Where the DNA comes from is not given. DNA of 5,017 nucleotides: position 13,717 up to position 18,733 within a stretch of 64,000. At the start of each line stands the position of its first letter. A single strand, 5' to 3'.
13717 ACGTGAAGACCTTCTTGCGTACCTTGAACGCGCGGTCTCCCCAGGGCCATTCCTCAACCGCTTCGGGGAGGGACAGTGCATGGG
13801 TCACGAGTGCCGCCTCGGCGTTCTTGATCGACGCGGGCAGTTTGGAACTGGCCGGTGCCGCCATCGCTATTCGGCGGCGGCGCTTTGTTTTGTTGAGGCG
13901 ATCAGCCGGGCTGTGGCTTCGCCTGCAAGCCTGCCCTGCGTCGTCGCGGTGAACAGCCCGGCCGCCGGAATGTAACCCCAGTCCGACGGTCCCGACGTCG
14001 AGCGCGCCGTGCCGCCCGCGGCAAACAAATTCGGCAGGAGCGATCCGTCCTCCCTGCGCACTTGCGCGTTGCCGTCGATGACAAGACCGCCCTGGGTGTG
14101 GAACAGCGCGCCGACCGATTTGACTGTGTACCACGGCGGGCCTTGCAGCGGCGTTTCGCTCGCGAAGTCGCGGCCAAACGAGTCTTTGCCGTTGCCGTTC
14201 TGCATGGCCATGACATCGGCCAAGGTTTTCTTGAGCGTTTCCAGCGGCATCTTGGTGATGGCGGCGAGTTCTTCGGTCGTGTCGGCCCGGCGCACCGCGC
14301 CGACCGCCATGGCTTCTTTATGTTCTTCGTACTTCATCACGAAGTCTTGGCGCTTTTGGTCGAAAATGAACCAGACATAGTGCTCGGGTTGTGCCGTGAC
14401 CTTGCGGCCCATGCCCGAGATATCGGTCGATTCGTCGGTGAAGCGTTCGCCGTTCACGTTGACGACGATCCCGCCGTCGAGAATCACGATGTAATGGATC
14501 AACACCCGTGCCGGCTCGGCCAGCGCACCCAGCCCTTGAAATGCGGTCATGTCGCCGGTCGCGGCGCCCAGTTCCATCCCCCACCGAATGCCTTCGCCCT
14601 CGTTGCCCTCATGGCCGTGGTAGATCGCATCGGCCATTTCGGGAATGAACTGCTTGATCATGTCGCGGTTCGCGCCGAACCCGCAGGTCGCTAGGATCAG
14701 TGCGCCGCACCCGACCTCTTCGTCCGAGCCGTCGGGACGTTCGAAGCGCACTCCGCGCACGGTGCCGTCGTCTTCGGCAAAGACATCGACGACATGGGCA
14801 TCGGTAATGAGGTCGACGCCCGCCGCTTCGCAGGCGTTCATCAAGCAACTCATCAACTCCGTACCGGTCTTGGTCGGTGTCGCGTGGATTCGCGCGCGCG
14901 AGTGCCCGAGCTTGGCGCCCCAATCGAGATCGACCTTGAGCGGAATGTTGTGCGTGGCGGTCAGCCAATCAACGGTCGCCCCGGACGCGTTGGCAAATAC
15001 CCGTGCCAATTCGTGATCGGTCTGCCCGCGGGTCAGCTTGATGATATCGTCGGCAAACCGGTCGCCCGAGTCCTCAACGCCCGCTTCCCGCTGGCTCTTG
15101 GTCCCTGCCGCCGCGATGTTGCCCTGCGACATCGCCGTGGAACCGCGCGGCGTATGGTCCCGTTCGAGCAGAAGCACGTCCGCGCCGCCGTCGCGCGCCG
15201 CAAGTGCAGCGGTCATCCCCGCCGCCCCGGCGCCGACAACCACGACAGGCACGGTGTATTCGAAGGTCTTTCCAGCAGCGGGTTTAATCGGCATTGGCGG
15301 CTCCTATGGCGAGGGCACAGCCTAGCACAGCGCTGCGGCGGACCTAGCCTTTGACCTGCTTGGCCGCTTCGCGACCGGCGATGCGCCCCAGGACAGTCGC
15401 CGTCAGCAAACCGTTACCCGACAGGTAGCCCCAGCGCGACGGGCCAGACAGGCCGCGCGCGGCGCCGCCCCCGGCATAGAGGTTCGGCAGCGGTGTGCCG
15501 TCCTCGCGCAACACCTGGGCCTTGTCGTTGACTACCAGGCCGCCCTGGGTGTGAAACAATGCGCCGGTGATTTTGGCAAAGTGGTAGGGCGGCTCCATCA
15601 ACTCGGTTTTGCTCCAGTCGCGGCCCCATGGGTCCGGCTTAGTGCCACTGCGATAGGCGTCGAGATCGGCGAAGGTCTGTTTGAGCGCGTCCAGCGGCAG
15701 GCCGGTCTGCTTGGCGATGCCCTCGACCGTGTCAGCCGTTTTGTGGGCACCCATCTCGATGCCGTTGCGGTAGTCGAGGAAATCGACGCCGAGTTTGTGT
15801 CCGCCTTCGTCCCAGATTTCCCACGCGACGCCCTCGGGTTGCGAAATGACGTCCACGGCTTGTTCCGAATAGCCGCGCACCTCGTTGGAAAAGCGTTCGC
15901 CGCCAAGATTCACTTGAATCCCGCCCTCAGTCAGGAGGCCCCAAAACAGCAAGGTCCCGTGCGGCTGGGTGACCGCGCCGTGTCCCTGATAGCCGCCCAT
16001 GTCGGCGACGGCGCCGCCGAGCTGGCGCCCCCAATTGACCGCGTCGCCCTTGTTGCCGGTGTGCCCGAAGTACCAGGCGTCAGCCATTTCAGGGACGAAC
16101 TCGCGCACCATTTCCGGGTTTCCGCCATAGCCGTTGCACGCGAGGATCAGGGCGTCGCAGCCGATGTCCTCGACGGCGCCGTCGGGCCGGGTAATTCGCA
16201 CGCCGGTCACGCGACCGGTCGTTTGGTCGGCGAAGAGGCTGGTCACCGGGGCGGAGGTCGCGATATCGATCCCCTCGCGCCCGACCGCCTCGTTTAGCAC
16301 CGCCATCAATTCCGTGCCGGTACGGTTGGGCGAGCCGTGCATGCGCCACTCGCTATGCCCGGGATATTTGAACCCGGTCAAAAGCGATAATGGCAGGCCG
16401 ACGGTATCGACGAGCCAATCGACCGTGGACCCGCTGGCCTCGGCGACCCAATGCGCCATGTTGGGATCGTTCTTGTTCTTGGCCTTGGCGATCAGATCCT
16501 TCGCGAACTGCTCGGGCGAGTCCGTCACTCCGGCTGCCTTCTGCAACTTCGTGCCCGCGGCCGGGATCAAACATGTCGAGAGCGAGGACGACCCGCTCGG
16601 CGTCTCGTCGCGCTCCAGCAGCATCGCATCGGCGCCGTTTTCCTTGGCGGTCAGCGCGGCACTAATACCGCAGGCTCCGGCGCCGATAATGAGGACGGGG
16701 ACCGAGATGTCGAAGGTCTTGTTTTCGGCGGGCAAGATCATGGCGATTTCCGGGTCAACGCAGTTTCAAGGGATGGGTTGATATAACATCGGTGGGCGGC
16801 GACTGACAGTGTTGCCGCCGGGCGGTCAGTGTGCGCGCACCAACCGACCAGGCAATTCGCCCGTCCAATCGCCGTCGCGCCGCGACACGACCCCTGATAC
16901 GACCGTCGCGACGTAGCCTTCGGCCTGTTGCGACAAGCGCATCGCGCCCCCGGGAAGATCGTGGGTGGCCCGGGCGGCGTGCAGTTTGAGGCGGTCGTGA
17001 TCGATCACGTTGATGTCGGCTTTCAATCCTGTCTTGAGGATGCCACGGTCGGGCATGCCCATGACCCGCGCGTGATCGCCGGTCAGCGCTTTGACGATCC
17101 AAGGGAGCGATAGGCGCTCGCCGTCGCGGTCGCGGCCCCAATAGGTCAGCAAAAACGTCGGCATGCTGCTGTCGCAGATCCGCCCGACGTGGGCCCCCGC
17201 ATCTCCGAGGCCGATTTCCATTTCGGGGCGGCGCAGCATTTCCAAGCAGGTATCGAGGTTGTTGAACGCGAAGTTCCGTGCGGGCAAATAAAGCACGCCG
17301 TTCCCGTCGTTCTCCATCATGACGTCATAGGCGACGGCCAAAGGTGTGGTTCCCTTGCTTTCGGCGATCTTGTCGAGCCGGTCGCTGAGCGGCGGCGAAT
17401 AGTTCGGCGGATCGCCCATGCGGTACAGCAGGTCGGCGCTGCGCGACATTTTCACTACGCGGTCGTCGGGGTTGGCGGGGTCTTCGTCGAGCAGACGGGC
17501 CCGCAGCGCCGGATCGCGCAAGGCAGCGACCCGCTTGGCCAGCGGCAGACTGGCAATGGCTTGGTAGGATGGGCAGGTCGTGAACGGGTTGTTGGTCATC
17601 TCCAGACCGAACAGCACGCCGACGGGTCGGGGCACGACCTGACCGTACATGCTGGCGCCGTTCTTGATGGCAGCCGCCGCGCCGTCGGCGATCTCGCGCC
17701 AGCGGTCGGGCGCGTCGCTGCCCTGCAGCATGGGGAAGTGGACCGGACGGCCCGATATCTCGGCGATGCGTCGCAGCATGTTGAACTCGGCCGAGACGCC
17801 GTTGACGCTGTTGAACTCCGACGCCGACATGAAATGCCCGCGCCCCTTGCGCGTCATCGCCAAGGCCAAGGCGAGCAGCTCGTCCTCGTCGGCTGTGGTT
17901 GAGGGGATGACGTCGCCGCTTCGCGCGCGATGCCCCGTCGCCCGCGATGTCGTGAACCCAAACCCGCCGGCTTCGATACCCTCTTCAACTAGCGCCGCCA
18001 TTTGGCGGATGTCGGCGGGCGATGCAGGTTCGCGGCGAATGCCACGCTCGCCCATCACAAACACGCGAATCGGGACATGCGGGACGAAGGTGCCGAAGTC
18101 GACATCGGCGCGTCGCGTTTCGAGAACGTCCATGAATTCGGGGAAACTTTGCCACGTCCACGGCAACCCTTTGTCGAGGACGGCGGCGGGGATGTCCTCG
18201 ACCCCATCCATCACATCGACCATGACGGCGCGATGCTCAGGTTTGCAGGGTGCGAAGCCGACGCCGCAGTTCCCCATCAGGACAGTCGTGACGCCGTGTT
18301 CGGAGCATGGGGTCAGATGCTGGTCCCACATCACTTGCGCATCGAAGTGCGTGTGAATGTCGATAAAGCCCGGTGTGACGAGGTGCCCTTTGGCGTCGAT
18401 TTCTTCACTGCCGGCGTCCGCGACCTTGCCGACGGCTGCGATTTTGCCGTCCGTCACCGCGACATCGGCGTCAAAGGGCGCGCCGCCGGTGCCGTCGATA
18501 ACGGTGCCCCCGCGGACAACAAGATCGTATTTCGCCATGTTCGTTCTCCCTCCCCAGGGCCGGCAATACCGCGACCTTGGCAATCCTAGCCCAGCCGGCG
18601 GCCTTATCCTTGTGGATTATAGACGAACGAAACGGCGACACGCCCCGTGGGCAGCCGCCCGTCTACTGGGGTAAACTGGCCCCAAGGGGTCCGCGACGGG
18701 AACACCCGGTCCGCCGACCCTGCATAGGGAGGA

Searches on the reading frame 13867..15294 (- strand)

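Call 81: search_protein_families(library=ncbifam, proteins=[window:13867-15294:-], max_evalue=1e-10)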
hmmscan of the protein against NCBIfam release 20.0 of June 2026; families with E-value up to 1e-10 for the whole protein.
window:13867-15294:- (475 aa): 30 families (the best 25 are shown)
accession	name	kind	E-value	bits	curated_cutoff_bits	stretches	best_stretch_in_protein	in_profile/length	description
TIGR01813.1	flavo_cyto_c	subfamily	9.2e-74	248.8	285.45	1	16-429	1-417/444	flavocytochrome c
NF005064.0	PRK06481.1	equivalog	3.6e-65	220.6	542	1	14-462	61-500/506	flavocytochrome c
NF005510.0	PRK07121.1-3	subfamily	6.4e-54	183.5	481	2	139-463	174-488/492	FAD-binding protein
NF005511.0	PRK07121.1-4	equivalog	1e-53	182.7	466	2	197-471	269-549/553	FAD-binding protein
NF006130.0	PRK08274.1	equivalog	1e-52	179.5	369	1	14-465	5-462/467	FAD-dependent tricarballylate dehydrogenase TcuA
NF009478.0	PRK12844.1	equivalog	1.3e-42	145.9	789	1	139-435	204-524/559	3-ketosteroid-delta-1-dehydrogenase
NF053717.1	VnlPnlRedVprA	equivalog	1.1e-41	143.3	600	1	16-327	8-323/481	vinyl phenol reductase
NF009473.0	PRK12835.1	subfamily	1.1e-39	136.4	837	2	142-458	210-563/585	FAD-binding protein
NF005512.0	PRK07121.1-5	subfamily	8e-38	130.2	812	2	142-463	179-488/489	FAD-binding protein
NF005882.1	PRK07843.1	equivalog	5.2e-37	127.5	788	2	140-440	197-528/547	3-oxosteroid 1-dehydrogenase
TIGR02485.1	CobZ_N-term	equivalog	1e-35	123.4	372.55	1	15-465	2-435/437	FAD-dependent tricarballylate dehydrogenase TcuA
NF009479.0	PRK12845.1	equivalog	2e-35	122.2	793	1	143-446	217-546/566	3-ketosteroid-delta-1-dehydrogenase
NF005509.0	PRK07121.1-2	subfamily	8e-35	120.4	630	2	143-461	200-521/527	FAD-binding protein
NF005508.0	PRK07121.1-1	equivalog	3e-31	108.5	537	2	147-463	178-492/497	FAD-binding protein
NF005513.0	PRK07121.1-6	equivalog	5.6e-30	104.3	608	2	191-463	249-527/533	FAD-binding protein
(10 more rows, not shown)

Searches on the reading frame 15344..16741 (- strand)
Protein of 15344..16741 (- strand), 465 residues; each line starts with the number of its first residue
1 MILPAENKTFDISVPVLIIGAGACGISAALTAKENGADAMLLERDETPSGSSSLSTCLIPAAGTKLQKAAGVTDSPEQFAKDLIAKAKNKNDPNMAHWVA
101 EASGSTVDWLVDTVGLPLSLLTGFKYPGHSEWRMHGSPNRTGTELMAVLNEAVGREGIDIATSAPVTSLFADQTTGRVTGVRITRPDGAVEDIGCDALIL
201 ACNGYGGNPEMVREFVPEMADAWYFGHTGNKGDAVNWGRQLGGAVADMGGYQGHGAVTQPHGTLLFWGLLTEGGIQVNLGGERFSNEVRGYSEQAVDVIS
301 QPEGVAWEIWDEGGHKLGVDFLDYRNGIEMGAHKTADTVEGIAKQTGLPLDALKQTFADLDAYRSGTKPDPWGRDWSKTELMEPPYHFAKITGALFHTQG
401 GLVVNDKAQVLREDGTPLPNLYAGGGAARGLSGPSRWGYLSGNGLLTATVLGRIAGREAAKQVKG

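Call 81: search_protein_families(library=ncbifam, proteins=[window:15344-16741:-], max_evalue=1e-10)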
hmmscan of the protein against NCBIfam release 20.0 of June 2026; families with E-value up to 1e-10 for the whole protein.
window:15344-16741:- (465 aa): 28 families (the best 25 are shown)
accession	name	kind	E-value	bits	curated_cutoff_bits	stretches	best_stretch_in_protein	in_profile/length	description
TIGR01813.1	flavo_cyto_c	subfamily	6.7e-76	255.8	285.45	1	16-456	2-443/444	flavocytochrome c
NF005064.0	PRK06481.1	equivalog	1.1e-65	222.3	542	1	13-464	61-504/506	flavocytochrome c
NF005510.0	PRK07121.1-3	subfamily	3.6e-50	171.1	481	2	141-462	178-489/492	FAD-binding protein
NF005511.0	PRK07121.1-4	equivalog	2.3e-49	168.3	466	2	196-463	269-543/553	FAD-binding protein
NF006130.0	PRK08274.1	equivalog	1.9e-44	152.2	369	1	13-463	5-462/467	FAD-dependent tricarballylate dehydrogenase TcuA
NF009478.0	PRK12844.1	equivalog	7e-40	136.8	789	1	140-463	207-552/559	3-ketosteroid-delta-1-dehydrogenase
NF009473.0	PRK12835.1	subfamily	1.9e-36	125.7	837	2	141-463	211-570/585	FAD-binding protein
NF053717.1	VnlPnlRedVprA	equivalog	8.1e-33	114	600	1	16-255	9-244/481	vinyl phenol reductase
NF004789.0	PRK06134.1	subfamily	8e-32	110.5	747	1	141-461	215-569/581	FAD-dependent oxidoreductase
NF005882.1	PRK07843.1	equivalog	2.9e-31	108.5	788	1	141-455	200-543/547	3-oxosteroid 1-dehydrogenase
NF005512.0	PRK07121.1-5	subfamily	3.3e-31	108.4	812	2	140-462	179-489/489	FAD-binding protein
TIGR02485.1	CobZ_N-term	equivalog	3.6e-31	108.4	372.55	1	13-464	1-436/437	FAD-dependent tricarballylate dehydrogenase TcuA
NF005508.0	PRK07121.1-1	equivalog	5.3e-31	107.7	537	1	146-463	179-494/497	FAD-binding protein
NF005509.0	PRK07121.1-2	subfamily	1e-30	106.9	630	2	157-461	217-523/527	FAD-binding protein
NF053677.1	Desat2ChcC2Cyan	equivalog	2.1e-25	89.1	900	1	141-462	201-554/558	4-oxocyclohex-2-ene-1-carboxylate 5-dehydrogenase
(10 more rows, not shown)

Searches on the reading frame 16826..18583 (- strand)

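Call 81: search_protein_families(library=ncbifam, proteins=[window:16826-18583:-], max_evalue=1e-10)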
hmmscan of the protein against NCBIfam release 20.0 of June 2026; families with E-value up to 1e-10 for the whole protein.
window:16826-18583:- (585 aa): 14 families
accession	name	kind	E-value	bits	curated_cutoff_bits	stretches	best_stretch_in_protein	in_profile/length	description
NF006560.0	PRK09061.1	subfamily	1.4e-21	76.4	340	1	14-106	21-109/517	amidohydrolase family protein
NF006689.0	PRK09237.1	equivalog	1.5e-19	69.8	371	1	18-102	2-90/383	amidohydrolase/deacetylase family metallohydrolase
NF009941.0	PRK13404.1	subfamily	6e-17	61.4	647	1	17-83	2-66/478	dihydropyrimidinase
NF004839.0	PRK06189.1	equivalog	1.8e-15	56.5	631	1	18-82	2-65/451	allantoinase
NF006559.0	PRK09060.1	equivalog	1.8e-15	56.2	482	0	17-81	3-66/444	dihydroorotase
TIGR02033.1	D-hydantoinase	equivalog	2.1e-15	56.6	393.25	1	22-85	2-65/454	dihydropyrimidinase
TIGR02318.1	phosphono_phnM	equivalog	3.1e-13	49.4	390.55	0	40-79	17-56/376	phosphonate metabolism protein PhnM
NF009060.0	PRK12394.1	equivalog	3.3e-13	49.2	442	1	18-102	2-89/381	metallo-dependent hydrolase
TIGR00857.1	pyrC_multi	subfamily_domain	3.7e-13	49.2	279.05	0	37-80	4-48/412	dihydroorotase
NF006056.0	PRK08204.1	subfamily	6.7e-13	48.2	391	0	21-110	5-96/449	hypothetical protein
TIGR03178.1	allantoinase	equivalog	1.5e-12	47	357.85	0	20-81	1-61/441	allantoinase AllB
NF005748.0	PRK07572.1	subfamily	9.9e-12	44.6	438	0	19-84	2-64/426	cytosine deaminase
TIGR03121.1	one_C_dehyd_A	equivalog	4.5e-11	41.7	392.75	0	21-80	2-62/556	formylmethanofuran dehydrogenase subunit A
NF005791.0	PRK07627.1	equivalog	5e-11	42.2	442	0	21-79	3-63/425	dihydroorotase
